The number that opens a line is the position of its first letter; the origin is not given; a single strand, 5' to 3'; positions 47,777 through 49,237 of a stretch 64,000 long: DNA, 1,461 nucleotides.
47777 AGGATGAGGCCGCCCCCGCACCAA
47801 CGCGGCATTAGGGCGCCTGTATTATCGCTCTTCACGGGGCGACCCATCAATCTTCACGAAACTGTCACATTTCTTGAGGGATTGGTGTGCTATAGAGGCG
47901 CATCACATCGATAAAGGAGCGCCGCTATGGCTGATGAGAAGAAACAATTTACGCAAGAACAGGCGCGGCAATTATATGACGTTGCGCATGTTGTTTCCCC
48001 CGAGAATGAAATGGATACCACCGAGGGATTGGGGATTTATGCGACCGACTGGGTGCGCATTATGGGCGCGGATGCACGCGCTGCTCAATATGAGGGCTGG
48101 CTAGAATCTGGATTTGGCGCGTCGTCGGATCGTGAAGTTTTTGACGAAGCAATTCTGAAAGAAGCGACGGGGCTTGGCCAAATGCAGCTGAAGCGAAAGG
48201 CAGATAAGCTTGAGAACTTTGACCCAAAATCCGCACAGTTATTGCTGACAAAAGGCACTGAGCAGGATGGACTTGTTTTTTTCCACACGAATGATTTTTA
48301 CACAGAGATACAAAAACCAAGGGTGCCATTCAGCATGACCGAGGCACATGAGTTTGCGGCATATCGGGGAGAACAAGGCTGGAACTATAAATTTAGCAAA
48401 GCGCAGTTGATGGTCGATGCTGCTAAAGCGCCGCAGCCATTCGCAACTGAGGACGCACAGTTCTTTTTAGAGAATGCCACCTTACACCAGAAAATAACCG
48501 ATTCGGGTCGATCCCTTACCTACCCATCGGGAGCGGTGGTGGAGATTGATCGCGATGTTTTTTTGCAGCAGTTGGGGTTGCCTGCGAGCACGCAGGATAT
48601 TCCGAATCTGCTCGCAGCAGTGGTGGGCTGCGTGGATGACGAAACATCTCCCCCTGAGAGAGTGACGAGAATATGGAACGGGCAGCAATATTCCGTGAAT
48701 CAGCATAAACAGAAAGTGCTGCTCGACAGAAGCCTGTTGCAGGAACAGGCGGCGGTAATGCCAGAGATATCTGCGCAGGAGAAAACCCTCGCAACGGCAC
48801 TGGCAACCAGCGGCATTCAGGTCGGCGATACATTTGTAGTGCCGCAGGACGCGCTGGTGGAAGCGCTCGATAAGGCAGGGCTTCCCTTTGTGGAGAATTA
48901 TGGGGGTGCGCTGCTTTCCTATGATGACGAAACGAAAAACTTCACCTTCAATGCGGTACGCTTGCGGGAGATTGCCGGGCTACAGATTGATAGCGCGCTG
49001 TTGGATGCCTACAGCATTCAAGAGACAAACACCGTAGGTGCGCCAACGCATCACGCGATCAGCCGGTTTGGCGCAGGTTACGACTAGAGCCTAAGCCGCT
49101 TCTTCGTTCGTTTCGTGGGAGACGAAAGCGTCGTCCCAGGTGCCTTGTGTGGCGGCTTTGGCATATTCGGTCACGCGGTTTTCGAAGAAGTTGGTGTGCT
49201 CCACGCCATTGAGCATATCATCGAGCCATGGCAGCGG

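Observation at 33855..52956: Five orphan-gene promoters share one 21-bp direct-repeat operator at a fixed distance from the -10 (candidate response-regulator regulon)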

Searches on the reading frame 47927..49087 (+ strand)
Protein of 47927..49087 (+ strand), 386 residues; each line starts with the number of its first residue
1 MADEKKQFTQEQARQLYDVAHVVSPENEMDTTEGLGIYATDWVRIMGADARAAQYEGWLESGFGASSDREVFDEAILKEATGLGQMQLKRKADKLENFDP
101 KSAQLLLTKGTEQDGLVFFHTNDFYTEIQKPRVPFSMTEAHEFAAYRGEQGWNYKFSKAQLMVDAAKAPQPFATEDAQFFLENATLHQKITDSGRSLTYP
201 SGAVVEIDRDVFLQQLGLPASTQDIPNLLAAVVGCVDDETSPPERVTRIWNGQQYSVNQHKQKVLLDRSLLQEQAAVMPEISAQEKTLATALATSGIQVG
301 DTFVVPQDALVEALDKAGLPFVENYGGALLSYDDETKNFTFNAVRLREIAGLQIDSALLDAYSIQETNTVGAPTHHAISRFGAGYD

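Call 11: find_encoding_contigs(protein=window:47927-49087:+, flank=10000, max_places=6)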
Protein window:47927-49087:+ (386 aa): 3 contigs read that carry it; 2 places shown.
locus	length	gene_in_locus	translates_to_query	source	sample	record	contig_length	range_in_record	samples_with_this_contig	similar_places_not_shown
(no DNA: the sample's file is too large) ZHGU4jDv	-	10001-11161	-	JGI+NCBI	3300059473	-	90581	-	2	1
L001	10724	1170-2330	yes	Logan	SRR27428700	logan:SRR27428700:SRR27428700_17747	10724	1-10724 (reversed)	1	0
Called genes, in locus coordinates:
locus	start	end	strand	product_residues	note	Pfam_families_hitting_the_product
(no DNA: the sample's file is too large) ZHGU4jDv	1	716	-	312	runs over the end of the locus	PF13793:Pribosyltran_N, PF00156:Pribosyltran, PF14572:Pribosyl_synth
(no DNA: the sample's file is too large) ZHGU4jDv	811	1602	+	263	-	PF01177:Asp_Glu_race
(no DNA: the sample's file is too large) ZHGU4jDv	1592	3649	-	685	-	PF05430:Methyltransf_30, PF00890:FAD_binding_2 (weak), PF01266:DAO, PF01946:Thi4 (faint), PF13450:NAD_binding_8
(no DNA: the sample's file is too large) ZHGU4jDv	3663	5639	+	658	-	PF13520:AA_permease_2, PF00324:AA_permease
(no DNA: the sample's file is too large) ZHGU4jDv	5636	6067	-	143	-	-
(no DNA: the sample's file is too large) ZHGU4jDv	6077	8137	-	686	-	-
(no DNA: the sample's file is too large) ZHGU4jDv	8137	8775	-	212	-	-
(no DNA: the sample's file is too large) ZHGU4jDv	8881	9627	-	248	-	PF06325:PrmA, PF05175:MTS (weak), PF13847:Methyltransf_31 (weak), PF08241:Methyltransf_11 (faint), PF13649:Methyltransf_25 (weak), PF06325:PrmA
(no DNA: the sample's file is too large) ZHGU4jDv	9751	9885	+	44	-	-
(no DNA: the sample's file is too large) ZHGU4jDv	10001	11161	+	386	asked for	-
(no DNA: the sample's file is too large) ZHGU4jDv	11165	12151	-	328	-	PF00268:Ribonuc_red_sm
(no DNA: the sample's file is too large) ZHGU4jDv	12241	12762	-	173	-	-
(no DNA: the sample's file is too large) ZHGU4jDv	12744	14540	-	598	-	PF00317:Ribonuc_red_lgN, PF02867:Ribonuc_red_lgC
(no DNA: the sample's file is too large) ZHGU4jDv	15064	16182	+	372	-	-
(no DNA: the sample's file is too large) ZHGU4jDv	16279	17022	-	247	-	PF01471:PG_binding_1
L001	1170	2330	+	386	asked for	-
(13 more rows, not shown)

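Call 20: search_protein_families(library=pfam, max_evalue=0.01, proteins=[window:47927-49087:+])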
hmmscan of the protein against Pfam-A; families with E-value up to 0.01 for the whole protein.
window:47927-49087:+ (386 aa): 0 families

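Call 75: search_protein_families(library=phrogs, max_evalue=0.001, proteins=[window:47927-49087:+])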
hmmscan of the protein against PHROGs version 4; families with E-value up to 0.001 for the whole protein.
window:47927-49087:+ (386 aa): 0 families

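Call 76: search_protein_families(library=padloc, max_evalue=0.001, proteins=[window:47927-49087:+])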
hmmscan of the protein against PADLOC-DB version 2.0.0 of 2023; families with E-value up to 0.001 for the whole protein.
window:47927-49087:+ (386 aa): 0 families
